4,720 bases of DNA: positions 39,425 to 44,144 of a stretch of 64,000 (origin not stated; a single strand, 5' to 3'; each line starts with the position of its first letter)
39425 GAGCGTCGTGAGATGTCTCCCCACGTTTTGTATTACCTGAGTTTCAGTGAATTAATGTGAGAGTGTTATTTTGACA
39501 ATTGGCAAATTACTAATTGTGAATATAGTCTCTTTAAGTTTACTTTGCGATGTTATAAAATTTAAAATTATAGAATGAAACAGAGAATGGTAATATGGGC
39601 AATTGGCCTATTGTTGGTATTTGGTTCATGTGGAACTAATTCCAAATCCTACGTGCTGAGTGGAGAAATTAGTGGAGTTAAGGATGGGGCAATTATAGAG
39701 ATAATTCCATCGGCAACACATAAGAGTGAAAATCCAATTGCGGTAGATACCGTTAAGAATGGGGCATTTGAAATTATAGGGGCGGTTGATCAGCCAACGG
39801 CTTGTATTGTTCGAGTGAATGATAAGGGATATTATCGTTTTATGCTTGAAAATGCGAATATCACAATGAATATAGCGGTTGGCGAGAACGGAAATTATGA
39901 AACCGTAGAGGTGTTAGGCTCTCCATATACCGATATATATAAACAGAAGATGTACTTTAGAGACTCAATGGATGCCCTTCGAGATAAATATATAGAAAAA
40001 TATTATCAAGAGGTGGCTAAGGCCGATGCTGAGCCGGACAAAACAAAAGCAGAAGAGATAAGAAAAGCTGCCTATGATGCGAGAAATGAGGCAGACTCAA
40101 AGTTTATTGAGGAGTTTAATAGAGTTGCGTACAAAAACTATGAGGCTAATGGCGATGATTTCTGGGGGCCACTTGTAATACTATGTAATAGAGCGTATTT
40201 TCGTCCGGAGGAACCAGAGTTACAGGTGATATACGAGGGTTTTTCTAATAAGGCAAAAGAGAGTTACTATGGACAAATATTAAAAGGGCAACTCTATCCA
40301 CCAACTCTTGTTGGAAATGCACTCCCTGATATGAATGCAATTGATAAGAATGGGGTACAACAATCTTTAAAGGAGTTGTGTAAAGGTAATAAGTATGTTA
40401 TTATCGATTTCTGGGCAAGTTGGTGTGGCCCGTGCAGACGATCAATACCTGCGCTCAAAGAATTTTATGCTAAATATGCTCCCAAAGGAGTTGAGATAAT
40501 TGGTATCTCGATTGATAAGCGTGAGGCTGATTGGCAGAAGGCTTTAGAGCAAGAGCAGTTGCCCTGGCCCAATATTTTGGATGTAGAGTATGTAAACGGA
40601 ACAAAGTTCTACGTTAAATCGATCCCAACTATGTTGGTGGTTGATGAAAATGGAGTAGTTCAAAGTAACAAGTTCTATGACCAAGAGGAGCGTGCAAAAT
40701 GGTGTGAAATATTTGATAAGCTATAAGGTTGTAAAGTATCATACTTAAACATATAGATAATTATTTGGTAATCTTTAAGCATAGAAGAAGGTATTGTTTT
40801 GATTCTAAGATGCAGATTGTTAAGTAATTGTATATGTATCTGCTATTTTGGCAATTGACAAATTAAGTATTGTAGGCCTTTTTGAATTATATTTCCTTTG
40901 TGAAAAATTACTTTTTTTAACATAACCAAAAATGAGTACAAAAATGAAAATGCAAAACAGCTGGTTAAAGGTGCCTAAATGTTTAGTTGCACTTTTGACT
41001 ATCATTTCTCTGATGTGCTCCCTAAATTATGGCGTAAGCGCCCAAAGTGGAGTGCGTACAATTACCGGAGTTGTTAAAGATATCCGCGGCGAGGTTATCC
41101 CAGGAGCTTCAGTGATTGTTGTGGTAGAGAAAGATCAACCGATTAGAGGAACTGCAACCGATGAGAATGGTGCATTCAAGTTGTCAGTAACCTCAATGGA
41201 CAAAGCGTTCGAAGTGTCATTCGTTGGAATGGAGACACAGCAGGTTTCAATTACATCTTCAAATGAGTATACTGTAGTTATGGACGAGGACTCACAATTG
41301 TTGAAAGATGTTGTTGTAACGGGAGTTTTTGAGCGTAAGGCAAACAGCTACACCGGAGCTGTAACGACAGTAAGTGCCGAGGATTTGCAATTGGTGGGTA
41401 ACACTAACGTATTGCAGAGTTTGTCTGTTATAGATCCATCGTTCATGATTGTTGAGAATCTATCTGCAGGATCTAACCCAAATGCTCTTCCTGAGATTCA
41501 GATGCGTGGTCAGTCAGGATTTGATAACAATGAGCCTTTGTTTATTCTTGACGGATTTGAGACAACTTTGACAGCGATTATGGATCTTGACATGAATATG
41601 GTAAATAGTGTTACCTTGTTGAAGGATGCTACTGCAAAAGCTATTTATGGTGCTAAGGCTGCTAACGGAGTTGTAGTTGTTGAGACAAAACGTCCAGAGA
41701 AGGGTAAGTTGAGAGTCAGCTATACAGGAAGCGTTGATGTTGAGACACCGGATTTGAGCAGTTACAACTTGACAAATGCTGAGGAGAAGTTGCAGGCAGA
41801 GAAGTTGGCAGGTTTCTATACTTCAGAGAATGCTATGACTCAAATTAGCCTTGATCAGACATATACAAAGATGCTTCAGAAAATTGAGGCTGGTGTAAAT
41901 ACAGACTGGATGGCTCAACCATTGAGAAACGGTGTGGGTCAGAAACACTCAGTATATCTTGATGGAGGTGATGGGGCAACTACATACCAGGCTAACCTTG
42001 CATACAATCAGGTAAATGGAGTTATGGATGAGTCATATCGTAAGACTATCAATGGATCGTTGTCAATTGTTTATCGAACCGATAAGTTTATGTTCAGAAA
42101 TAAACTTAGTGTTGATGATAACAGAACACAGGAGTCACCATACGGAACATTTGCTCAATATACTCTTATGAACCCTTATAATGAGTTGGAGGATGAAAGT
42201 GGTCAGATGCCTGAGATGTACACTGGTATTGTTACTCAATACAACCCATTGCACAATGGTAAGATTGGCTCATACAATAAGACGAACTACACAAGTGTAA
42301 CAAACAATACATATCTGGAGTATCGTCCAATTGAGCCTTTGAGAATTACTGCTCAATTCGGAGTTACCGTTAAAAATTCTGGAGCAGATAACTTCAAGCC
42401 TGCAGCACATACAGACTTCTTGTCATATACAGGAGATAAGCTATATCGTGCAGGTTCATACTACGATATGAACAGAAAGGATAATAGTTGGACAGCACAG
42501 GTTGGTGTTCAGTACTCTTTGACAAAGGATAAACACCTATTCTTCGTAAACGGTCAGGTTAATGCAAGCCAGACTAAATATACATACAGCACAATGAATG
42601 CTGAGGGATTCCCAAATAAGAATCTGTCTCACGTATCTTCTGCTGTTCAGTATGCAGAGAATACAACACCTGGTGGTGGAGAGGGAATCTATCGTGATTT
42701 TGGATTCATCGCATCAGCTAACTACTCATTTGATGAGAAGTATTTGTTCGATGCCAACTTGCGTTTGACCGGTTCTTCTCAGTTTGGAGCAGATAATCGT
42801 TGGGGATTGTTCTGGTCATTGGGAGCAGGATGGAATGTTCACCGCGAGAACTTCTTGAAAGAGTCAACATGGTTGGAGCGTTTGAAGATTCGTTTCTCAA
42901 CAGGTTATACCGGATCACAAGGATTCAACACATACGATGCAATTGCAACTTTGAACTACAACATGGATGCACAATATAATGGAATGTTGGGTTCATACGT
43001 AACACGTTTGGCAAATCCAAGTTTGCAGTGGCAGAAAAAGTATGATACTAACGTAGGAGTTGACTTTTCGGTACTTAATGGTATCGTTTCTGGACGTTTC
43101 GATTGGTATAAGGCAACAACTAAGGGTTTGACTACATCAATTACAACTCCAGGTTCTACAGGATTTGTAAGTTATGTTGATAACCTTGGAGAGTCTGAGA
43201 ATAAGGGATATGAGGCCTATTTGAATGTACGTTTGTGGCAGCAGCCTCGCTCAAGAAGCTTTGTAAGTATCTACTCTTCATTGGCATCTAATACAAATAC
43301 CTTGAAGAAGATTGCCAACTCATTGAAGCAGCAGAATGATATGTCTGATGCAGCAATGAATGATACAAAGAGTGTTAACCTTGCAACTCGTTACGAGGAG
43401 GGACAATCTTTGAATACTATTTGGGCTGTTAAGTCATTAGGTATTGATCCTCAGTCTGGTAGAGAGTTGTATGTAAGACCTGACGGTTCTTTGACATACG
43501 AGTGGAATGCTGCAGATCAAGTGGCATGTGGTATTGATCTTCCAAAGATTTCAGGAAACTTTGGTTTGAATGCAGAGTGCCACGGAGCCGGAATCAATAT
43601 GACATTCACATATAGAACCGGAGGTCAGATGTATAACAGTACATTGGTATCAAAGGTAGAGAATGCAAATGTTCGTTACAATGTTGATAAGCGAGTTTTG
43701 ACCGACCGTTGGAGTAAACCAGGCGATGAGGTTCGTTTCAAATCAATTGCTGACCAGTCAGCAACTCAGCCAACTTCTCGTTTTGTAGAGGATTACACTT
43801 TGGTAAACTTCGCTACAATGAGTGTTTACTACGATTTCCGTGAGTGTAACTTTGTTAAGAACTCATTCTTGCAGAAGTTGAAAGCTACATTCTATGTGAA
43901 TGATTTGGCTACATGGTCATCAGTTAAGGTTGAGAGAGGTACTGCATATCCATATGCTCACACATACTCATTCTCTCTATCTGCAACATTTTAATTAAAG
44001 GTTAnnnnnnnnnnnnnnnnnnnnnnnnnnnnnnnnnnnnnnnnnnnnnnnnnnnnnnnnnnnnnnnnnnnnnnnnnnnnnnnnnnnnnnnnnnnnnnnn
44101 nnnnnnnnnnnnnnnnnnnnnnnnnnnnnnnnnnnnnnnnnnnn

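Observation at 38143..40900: A 22-nt box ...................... occurs three times, each at identical spacing upstream of a promoter: a candidate regulon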

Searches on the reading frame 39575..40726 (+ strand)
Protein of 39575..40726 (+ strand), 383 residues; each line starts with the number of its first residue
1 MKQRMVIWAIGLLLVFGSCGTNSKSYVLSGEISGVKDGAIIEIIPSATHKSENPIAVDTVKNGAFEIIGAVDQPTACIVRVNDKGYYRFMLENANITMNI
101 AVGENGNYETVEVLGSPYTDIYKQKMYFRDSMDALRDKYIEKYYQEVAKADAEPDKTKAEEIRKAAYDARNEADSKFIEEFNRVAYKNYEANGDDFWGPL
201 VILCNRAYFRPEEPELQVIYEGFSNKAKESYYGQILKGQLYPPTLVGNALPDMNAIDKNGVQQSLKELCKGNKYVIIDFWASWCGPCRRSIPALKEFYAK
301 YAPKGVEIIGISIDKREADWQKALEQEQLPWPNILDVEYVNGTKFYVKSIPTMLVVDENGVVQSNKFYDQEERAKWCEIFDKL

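Call 5: search_protein_families(library=pfam, proteins=[window:39575-40726:+])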
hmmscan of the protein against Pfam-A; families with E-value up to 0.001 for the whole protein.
window:39575-40726:+ (383 aa): 6 families
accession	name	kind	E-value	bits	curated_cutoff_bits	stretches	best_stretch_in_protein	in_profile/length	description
PF00578.27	AhpC-TSA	-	3e-22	79.3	26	1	246-363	1-122/124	AhpC/TSA family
PF08534.16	Redoxin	-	8.5e-20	71.5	26.6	1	246-365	2-131/148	Redoxin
PF13905.12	Thioredoxin_8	-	3.6e-19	69.3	27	1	272-360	1-92/94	Thioredoxin-like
PF00085.26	Thioredoxin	-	9.3e-11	42.1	23.5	1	267-317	13-62/103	Thioredoxin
PF14289.11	DUF4369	-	4.4e-10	40.4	25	1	26-122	1-91/91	Domain of unknown function (DUF4369)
PF13098.12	Thioredoxin_2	-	4.4e-06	27.4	27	1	271-363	4-89/104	Thioredoxin-like domain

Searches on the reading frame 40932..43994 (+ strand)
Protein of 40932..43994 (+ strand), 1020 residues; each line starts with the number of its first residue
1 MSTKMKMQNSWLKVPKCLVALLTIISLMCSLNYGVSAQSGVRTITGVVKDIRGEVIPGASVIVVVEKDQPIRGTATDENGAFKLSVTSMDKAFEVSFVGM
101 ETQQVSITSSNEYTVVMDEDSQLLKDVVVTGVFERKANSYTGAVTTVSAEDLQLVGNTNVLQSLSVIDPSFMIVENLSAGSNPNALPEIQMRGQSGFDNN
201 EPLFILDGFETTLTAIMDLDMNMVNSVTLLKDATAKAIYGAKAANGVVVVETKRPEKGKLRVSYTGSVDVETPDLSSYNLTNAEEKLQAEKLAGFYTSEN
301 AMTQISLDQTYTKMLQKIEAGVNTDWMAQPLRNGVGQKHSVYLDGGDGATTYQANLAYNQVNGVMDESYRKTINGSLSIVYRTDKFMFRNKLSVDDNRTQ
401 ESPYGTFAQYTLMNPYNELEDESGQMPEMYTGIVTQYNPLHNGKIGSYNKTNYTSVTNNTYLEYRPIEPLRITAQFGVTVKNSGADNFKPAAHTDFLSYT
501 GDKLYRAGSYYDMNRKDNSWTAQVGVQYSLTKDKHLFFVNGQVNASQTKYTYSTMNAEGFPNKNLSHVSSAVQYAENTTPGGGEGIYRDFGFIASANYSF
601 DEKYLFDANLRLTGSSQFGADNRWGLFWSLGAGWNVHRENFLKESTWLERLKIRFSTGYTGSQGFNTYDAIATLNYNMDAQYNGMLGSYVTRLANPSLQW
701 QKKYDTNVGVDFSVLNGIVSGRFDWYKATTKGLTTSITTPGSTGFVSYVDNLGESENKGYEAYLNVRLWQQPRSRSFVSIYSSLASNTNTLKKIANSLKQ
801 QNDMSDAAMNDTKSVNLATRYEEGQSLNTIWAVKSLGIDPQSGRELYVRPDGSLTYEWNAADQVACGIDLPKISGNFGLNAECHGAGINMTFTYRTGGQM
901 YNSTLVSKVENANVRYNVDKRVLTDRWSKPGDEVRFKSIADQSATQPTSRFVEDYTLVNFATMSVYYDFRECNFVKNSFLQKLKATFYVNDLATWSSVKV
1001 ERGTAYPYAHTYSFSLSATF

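Call 5: search_protein_families(library=pfam, proteins=[window:40932-43994:+])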
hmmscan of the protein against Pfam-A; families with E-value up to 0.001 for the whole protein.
window:40932-43994:+ (1020 aa): 4 families
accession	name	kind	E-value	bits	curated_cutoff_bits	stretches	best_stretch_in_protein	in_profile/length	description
PF07715.20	Plug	-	1e-12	49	23.9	1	138-247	3-107/107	TonB-dependent Receptor Plug Domain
PF13715.12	CarbopepD_reg_2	-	2e-12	47.4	32.2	1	44-129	1-88/88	CarboxypepD_reg-like domain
PF13620.12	CarboxypepD_reg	-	1.6e-10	41.6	32.3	1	43-110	1-70/82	Carboxypeptidase regulatory-like domain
PF02369.22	Big_1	-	0.0007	20.1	34.9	0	43-89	20-69/93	Bacterial Ig-like domain (group 1)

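Call 43: search_protein_families(library=ncbifam, proteins=[window:40932-43994:+], max_evalue=0.00001)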
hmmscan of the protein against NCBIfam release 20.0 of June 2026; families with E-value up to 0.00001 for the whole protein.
window:40932-43994:+ (1020 aa): 2 families
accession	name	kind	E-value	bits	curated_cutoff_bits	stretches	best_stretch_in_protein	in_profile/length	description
TIGR04056.1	OMP_RagA_SusC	subfamily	1.1e-175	586.8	368.25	1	42-1020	1-981/981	SusC/RagA family TonB-linked outer membrane protein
TIGR04057.1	SusC_RagA_signa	signature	2.2e-12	46.6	46.2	1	224-253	2-31/31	SusC/RagA subfamily TonB-dependent outer membrane receptor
